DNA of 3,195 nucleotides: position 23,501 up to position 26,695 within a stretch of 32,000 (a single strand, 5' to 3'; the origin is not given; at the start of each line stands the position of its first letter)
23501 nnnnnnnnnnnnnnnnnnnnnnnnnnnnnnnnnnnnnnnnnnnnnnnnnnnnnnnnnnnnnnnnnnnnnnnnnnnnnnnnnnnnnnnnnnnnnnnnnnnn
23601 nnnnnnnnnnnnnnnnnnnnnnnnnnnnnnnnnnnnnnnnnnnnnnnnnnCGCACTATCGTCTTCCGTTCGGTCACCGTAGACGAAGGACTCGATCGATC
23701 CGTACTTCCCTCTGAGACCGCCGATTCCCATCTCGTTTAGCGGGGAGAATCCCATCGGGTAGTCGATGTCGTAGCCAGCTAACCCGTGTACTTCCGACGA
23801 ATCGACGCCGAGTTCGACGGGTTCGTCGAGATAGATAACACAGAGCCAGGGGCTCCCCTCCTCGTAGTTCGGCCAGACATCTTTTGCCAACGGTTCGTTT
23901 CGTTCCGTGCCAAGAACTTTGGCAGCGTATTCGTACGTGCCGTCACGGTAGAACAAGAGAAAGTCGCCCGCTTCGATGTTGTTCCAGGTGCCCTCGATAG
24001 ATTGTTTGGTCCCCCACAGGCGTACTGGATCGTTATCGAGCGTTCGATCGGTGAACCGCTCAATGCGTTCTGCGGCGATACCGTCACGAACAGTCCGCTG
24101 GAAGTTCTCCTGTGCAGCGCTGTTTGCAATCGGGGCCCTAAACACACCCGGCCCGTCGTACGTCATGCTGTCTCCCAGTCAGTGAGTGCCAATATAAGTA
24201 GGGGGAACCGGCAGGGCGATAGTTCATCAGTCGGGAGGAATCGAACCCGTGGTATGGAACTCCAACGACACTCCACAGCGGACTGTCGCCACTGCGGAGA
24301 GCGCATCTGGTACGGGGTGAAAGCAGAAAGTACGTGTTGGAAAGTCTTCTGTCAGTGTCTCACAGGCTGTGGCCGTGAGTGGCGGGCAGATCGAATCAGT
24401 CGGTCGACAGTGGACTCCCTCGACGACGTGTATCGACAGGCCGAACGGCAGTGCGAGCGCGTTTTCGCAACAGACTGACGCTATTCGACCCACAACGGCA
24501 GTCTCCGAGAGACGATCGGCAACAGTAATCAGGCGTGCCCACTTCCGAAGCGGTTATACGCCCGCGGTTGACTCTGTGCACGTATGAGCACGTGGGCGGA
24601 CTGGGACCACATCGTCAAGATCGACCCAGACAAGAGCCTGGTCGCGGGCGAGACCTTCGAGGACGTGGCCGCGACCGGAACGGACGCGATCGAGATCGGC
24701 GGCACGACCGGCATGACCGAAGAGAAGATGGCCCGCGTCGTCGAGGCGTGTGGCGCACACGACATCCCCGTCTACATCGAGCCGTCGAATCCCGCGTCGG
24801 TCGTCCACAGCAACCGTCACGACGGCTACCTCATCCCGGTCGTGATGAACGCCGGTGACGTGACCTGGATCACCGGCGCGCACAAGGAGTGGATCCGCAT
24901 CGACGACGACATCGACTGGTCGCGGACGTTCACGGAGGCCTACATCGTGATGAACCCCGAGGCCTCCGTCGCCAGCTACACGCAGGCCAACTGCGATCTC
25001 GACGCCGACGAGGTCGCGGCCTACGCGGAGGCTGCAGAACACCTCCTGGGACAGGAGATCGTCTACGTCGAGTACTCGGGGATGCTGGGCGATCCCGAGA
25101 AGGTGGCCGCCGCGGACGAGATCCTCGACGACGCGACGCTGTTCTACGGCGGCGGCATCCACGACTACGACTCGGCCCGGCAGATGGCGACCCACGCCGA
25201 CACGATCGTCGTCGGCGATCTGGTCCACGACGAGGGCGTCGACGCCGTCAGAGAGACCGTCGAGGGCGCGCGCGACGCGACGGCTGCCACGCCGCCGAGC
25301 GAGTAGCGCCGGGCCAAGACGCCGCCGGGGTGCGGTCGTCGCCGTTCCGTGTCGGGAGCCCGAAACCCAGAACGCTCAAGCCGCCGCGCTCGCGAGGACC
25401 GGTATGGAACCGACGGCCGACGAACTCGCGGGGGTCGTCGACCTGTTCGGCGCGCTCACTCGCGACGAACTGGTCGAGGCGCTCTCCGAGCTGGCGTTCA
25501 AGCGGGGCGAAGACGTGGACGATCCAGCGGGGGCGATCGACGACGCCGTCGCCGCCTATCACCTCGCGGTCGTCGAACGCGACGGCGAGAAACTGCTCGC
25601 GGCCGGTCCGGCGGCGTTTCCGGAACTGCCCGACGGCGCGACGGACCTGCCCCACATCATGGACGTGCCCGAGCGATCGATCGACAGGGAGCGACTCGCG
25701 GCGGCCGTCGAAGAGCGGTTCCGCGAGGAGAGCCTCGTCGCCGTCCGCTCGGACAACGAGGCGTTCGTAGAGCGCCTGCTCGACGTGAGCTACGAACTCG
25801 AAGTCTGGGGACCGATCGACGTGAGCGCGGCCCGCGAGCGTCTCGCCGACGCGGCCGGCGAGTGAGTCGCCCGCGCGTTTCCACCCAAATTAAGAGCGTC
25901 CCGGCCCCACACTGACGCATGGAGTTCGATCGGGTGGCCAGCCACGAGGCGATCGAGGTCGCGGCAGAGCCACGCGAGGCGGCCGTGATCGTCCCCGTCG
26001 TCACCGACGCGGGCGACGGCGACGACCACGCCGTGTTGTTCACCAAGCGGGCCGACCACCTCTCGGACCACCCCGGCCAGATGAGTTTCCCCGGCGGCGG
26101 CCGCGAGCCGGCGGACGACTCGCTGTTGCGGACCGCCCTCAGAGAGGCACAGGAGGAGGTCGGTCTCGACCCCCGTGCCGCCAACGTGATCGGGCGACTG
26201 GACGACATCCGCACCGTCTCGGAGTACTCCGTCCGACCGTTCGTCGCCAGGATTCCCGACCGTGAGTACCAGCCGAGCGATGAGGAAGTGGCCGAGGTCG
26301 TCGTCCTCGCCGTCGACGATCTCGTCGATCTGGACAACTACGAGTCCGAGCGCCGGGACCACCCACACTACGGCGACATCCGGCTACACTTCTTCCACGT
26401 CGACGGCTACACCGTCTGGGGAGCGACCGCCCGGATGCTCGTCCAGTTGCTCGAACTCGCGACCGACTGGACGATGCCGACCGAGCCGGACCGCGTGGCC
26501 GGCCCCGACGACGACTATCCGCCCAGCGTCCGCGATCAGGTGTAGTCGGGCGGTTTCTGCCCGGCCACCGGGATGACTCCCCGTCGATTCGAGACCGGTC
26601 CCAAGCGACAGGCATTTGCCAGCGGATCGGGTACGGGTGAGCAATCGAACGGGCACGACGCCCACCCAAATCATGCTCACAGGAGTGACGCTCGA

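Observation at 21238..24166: McrBC-like two-gene restriction module with a PUA/EVE-like reader domain, carried on a low-GC island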

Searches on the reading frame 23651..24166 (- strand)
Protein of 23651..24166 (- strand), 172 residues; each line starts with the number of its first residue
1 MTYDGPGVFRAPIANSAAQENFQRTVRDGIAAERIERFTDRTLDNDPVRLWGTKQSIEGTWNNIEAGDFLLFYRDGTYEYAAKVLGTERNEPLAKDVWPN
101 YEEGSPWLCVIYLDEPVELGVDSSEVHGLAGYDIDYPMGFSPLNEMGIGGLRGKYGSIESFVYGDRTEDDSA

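Call 28: predict_structure(alignment_id=A3)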
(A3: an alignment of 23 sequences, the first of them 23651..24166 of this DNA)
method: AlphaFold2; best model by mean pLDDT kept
length: 172 residues; sequences in the alignment: 23
mean_pLDDT: 87.5   pTM: 0.84
mean pLDDT of the five models: 87.5, 86.1, 85.5, 83.4, 76.5
residues with pLDDT >= 90: 108; 70-90: 49; 50-70: 8; < 50: 7
segments of 3 or more residues with pLDDT < 50: 167-172
pLDDT, mean of each block of 10 residues (from residue 1): 82 91 95 92 91 81 92 96 94 86 75 95 93 87 92 92 64 36
secondary structure, 60 per line:
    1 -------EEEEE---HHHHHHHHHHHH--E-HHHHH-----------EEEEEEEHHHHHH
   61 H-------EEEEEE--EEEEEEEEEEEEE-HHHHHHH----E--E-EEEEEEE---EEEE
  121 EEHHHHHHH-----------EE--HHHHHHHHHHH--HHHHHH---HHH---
elements in order: E8-12 H16-27 H32-36 E48-54 H55-61 E69-74 E77-89 H91-97 E107-113 E117-122 H123-129 H145-155 H158-163

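Call 31: fold_search(model_id=the predicted structure, library=pdb)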
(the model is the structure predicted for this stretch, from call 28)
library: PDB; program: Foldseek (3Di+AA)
matches with E <= 10: 411; with E <= 0.001: 3
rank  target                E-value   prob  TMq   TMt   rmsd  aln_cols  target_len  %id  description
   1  6p0f                  1.8e-07  1.00  0.66  0.65   4.1       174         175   18  N-terminal domain of Thermococcus Gammatolerans McrB (released 2019-12-18)
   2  6p0g_A                8.8e-07  1.00  0.67  0.67   4.1       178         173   18  N-terminal domain of Thermococcus Gammatolerans McrB bound to m5C DNA (released 2019-12-18)
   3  2p5d                  1.9e-04  1.00  0.55  0.64   4.4       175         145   11  Crystal structure of MJECL36 from Methanocaldococcus jannaschii DSM 2661 (released 2007-09-18)
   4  5y6c_A                4.3e-03  1.00  0.47  0.55   4.8       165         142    8  Crystal structure of ZmASCH S128A mutant protein from Zymomonas mobilis (released 2018-07-18)
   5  5guq_C                4.5e-03  1.00  0.49  0.55   4.5       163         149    8  Crystal structure of ASCH from Zymomonas mobilis (released 2017-08-30)
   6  5y6b_B                5.8e-03  1.00  0.50  0.58   4.2       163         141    7  Crystal structure of ZmASCH Y47F mutant protein from Zymomonas mobilis (released 2018-07-18)
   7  5guq_A                6.6e-03  1.00  0.48  0.56   4.7       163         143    7  Crystal structure of ASCH from Zymomonas mobilis (released 2017-08-30)
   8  5y6b_A                7.5e-03  1.00  0.49  0.56   4.4       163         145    7  Crystal structure of ZmASCH Y47F mutant protein from Zymomonas mobilis (released 2018-07-18)
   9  4wqn_A                7.5e-03  0.99  0.43  0.48   7.1       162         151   11  Crystal structure of N6-methyladenosine RNA reader YTHDF2 (released 2014-11-19)
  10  5dnp_B                7.9e-03  0.99  0.45  0.54   4.1       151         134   12  Crystal structure of Mmi1 YTH domain (released 2016-04-06)
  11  9qem_B                7.9e-03  0.99  0.45  0.51   7.1       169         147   11  Crystal structure of YTHDF2 in complex with compound 3 (AI-DF2-11) (released 2025-07-09)
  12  8alz_A                8.4e-03  0.63  0.29  0.21  12.8       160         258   13  Cryo-EM structure of ASCC3 in complex with ASC1 (released 2023-03-08)
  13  6yex_A                9.0e-03  0.96  0.47  0.29  10.7       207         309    9  VcaM4I restriction endonuclease in the absence of DNA (released 2020-12-16)
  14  5gus_A                9.6e-03  0.99  0.47  0.55   4.7       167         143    7  Crystal structure of ASCH domain from Zymomonas mobilis (released 2017-08-30)
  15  5zuu_A                1.2e-02  0.99  0.50  0.52   5.6       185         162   14  Crystal structure of AtCPSF30 YTH domain in complex with 10mer m6A-modified RNA (released 2019-05-15)
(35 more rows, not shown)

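Call 32: search_solved_structures(query=A3, max_evalue=10, show_alignments=3)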
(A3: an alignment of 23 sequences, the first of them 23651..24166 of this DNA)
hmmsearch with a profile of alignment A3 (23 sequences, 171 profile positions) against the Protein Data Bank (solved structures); distinct sequences matched with E-value up to 10: 3.
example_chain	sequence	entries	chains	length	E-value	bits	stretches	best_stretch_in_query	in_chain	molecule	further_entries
6p0f_A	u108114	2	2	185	0.00045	23.1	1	16-77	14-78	GTPase subunit of restriction endonuclease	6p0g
6ut5_A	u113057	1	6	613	0.0059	19.4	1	17-76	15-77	GTPase subunit of restriction endonuclease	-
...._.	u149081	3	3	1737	0.22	14.3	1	94-141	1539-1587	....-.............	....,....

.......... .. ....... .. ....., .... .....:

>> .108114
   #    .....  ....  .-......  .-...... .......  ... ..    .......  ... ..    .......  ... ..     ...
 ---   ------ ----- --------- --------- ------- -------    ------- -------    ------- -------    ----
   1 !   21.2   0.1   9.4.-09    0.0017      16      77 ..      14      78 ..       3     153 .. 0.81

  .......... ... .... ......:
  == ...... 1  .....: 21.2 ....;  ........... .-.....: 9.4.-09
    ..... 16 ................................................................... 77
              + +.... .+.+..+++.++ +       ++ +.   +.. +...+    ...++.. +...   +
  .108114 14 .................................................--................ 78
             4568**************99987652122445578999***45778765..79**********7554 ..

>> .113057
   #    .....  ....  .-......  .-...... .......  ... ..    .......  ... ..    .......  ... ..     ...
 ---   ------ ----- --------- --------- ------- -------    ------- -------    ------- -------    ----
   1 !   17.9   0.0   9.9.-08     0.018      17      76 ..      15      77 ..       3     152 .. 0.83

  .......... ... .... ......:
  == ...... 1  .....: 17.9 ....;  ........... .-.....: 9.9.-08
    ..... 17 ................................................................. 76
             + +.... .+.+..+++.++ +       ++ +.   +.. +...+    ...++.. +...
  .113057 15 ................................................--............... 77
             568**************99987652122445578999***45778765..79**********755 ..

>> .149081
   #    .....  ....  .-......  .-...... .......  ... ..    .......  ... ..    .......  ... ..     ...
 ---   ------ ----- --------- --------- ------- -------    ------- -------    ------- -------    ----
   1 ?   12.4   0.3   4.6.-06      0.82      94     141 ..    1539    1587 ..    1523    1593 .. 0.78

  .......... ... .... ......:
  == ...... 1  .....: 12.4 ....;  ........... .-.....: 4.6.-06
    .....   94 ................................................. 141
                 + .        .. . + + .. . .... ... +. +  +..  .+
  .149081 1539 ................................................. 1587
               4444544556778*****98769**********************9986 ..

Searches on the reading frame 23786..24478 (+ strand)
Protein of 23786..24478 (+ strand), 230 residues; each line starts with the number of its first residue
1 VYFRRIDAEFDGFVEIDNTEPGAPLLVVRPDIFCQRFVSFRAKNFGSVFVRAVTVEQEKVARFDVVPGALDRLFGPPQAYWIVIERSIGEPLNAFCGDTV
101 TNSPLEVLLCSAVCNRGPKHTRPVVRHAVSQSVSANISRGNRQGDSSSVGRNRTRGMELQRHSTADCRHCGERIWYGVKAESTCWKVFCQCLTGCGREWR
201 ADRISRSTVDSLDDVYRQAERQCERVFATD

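Call 21: search_protein_families(library=pfam, proteins=[window:23786-24478:+], max_evalue=0.01)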
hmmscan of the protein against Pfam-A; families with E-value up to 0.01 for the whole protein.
window:23786-24478:+ (230 aa): 0 families

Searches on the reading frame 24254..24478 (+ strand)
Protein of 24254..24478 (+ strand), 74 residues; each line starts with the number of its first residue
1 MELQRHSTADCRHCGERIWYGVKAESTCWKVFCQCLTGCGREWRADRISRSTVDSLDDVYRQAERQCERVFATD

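Call 53: search_protein_families(library=pfam, proteins=[window:24254-24478:+], max_evalue=1)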
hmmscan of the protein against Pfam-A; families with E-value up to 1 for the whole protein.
window:24254-24478:+ (74 aa): 1 family
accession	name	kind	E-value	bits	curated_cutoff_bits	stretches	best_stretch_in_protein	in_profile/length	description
PF11105.14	CCAP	-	0.14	12.6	27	1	29-53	38-61/128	Arthropod cardioacceleratory peptide 2a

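Call 84: search_solved_structures(query=A7, max_evalue=10, show_alignments=2)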
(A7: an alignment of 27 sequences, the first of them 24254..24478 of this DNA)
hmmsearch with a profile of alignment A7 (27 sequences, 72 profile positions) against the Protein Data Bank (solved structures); distinct sequences matched with E-value up to 10: 6.
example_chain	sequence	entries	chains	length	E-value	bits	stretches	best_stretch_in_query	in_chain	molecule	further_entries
4qiw_P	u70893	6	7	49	0.27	14.3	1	5-20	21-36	DNA-directed RNA polymerase subunit P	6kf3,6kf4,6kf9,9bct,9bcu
36rp_P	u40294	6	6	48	0.36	13.9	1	3-24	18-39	DNA-directed RNA polymerase subunit Rpo12 | DNA-directed RNA polymerase subunit P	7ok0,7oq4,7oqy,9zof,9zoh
36ro_P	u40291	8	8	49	0.51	13.4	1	7-20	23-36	DNA-directed RNA polymerase subunit Rpo12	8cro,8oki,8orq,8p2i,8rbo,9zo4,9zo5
2k5c_A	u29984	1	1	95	0.86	12.7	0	4-19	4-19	uncharacterized protein PF0385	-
1ma1_A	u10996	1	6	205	1.9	11.6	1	22-39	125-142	superoxide dismutase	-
2cu8_A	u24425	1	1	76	3.1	10.9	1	9-48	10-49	Cysteine-rich protein 2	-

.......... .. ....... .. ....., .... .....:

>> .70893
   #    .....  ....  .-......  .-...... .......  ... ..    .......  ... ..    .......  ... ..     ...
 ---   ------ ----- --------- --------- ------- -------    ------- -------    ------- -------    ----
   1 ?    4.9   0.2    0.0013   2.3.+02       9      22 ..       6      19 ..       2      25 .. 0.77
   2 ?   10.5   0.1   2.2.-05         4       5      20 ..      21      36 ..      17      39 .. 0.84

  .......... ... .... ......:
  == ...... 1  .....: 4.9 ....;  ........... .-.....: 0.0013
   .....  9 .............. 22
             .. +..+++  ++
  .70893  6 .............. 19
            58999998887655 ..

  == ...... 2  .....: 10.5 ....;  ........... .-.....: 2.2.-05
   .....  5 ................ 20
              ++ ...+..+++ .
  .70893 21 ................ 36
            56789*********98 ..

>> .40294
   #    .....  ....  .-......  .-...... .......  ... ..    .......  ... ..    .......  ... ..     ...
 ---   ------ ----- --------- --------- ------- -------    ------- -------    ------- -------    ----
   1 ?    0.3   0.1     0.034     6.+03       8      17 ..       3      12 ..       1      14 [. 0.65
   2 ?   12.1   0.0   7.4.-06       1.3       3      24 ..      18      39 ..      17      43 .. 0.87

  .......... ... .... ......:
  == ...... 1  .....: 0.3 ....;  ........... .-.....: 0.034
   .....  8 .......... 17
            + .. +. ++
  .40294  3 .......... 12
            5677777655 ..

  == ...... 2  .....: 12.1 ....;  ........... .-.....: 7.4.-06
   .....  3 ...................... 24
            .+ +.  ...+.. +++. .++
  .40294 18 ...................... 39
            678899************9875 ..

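Call 85: search_protein_families(library=ncbifam, alignment_id=A7, max_evalue=0.1)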
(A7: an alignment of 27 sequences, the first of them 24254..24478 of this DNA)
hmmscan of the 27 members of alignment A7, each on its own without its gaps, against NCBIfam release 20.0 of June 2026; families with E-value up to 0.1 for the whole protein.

A. member 1, window:24254-24478:+ (74 aa): 0 families

B. families by the number of members that match (of 27 scanned): 12 families
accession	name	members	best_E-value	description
NF041795.1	Brz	4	0.0021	transcriptional regulator Brz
TIGR02605.1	CxxC_CxxC_SSSS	2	0.0064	FmdB family zinc ribbon protein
NF001607.0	PRK00398.1-4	2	0.013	DNA-directed RNA polymerase subunit P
NF011481.0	PRK14890.1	2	0.02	putative Zn-ribbon RNA-binding protein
NF001604.0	PRK00398.1-1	2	0.033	DNA-directed RNA polymerase subunit P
NF033794.2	chaper_CopZ_Eh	1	0.0062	copper chaperone CopZ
NF041205.1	VdcD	1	0.036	non-oxidative hydroxyarylic acid decarboxylases subunit D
NF041909.1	HVO_2753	1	0.049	HVO_2753 family zinc finger protein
NF049953.1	ribbon_DG_selen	1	0.079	zinc ribbon-containing (seleno)protein DG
TIGR02443.1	TIGR02443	1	0.08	YheV family putative zinc ribbon protein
NF050000.1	IS1_IS1595_Zn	1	0.085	IS1/IS1595 family N-terminal zinc-binding domain-containing protein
NF045720.1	rubredox_RCKP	1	0.088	RCKP-type rubredoxin-like domain-containing protein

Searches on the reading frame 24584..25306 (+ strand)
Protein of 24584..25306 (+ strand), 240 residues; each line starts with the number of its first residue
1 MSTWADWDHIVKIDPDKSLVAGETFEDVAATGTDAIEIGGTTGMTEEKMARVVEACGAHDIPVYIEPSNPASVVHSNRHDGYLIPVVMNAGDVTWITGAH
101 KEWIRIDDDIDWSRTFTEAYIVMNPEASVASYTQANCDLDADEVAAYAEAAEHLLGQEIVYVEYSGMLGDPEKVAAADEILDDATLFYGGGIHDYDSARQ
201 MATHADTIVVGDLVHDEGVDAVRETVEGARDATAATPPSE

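Call 21: search_protein_families(library=pfam, proteins=[window:24584-25306:+], max_evalue=0.01)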
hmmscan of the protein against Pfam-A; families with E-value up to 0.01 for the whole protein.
window:24584-25306:+ (240 aa): 1 family
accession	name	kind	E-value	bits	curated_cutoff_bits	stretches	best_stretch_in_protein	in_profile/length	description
PF01884.23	PcrB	-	1.7e-56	191.7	23.9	1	4-227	3-224/226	PcrB family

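Call 42: find_related_loci(query=window:24584-25306:+, collection=genome_contigs, flank=8000)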
Query window:24584-25306:+ (240 aa) in genome_contigs; peptide patterns used: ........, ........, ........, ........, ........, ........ (x = any residue, [..] = any of these).
152 stretches matched a pattern; 84 encode a relative of the query (tblastn E <= 1e-3); the best 80 are kept; 80 distinct loci.
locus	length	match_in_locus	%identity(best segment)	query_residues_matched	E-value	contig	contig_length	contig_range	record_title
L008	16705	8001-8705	91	1-235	3e-142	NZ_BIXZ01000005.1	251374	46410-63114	Haloarcula mannanilytica strain MD-130 sequence05, whole genome shotgun sequence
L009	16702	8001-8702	91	1-234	2e-135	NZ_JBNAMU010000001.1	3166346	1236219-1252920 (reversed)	Haloarcula amylolytica strain MBLA0133 contig.1.cir, whole genome shotgun sequence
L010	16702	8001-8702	91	1-234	2e-135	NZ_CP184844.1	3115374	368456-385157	Haloarcula sp. NS06 chromosome 1, complete sequence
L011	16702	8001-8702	91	1-234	3e-135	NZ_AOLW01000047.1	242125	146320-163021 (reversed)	Haloarcula amylolytica JCM 13557 contig_47, whole genome shotgun sequence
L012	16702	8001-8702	91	1-234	1e-134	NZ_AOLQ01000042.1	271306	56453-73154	Haloarcula vallismortis ATCC 29715 contig_42, whole genome shotgun sequence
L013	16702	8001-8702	90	1-234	5e-134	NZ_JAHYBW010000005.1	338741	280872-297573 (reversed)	Haloarcula sp. 1CSR25-25 NODE_5_length_338741_cov_61.857197, whole genome shotgun sequence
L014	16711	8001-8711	92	1-236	2e-133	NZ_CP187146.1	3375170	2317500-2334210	Haloarcula salina strain MBLA0135 chromosome, complete genome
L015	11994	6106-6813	91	1-236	1e-133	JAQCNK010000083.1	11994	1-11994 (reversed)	MAG: Haloarcula sp. isolate LUM.49 k149_1480191, whole genome shotgun sequence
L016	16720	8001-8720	99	1-240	8e-158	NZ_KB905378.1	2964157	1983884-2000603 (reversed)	Halomicrobium katesii DSM 19301 HalkaDRAFT_scaffold1.1, whole genome shotgun sequence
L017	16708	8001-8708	90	1-236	4e-131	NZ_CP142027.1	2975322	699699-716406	Haloarcula montana strain GH36 chromosome, complete genome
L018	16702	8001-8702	90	1-234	6e-131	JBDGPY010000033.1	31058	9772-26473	MAG: Haloarcula sp. isolate DAL-9Gt_49m_66C1R c_000000000509, whole genome shotgun sequence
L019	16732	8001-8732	83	1-239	3e-130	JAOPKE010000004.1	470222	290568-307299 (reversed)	Halobacteria archaeon HArc-gm2 NODE_4, whole genome shotgun sequence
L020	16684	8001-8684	89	1-228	3e-130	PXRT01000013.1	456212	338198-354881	MAG: Halobacteriales archaeon QS_6_64_34 qs_6_scaffold_38, whole genome shotgun sequence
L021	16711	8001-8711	90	1-237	9e-130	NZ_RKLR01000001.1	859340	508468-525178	Haloarcula rubra strain F13 NODE_1_length_859340_cov_40.948140, whole genome shotgun sequence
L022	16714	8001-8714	86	1-238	4e-129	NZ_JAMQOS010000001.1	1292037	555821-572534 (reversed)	Haloarcula onubensis strain S3CR25-11 NODE_1_length_1292037_cov_59.565565, whole genome shotgun sequence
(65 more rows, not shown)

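Call 47: search_protein_families(library=pfam, proteins=[L016:3583-7761:-], max_evalue=0.001)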
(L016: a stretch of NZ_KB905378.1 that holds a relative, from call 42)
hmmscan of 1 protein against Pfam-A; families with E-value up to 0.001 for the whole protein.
L016:3583-7761:- (1392 aa): 4 families
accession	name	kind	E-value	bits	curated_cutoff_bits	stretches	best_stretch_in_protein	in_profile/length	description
PF07669.17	Eco57I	-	3.5e-33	115.5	25.3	1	583-876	1-171/171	Eco57I restriction-modification methylase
PF02384.22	N6_Mtase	-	4.3e-17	62.8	20.4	2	775-905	122-246/311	N-6 DNA Methylase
PF12950.13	TaqI_C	-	3.7e-12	47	26.5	1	987-1128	2-118/118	TaqI-like C-terminal specificity domain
PF20473.4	MmeI_Mtase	-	1.1e-09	38.3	27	1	524-611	10-91/259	MmeI, DNA-methyltransferase domain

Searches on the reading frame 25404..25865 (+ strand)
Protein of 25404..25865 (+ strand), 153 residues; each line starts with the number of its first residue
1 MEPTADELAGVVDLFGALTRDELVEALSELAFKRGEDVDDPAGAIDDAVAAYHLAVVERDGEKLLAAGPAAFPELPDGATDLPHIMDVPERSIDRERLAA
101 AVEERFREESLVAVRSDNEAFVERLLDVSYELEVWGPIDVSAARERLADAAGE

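Call 21: search_protein_families(library=pfam, proteins=[window:25404-25865:+], max_evalue=0.01)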
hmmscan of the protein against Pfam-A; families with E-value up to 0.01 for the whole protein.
window:25404-25865:+ (153 aa): 1 family
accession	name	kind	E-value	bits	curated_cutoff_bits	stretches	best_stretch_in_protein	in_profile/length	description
PF23421.1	DUF7109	-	1.8e-56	190.9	27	1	6-150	1-149/151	Family of unknown function (DUF7109)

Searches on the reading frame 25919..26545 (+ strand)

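Call 21: search_protein_families(library=pfam, proteins=[window:25919-26545:+], max_evalue=0.01)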
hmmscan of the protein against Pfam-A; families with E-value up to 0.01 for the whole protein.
window:25919-26545:+ (208 aa): 1 family
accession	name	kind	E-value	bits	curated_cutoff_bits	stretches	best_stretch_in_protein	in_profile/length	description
PF00293.34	NUDIX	-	2.7e-15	57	21.1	1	20-142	3-124/134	NUDIX domain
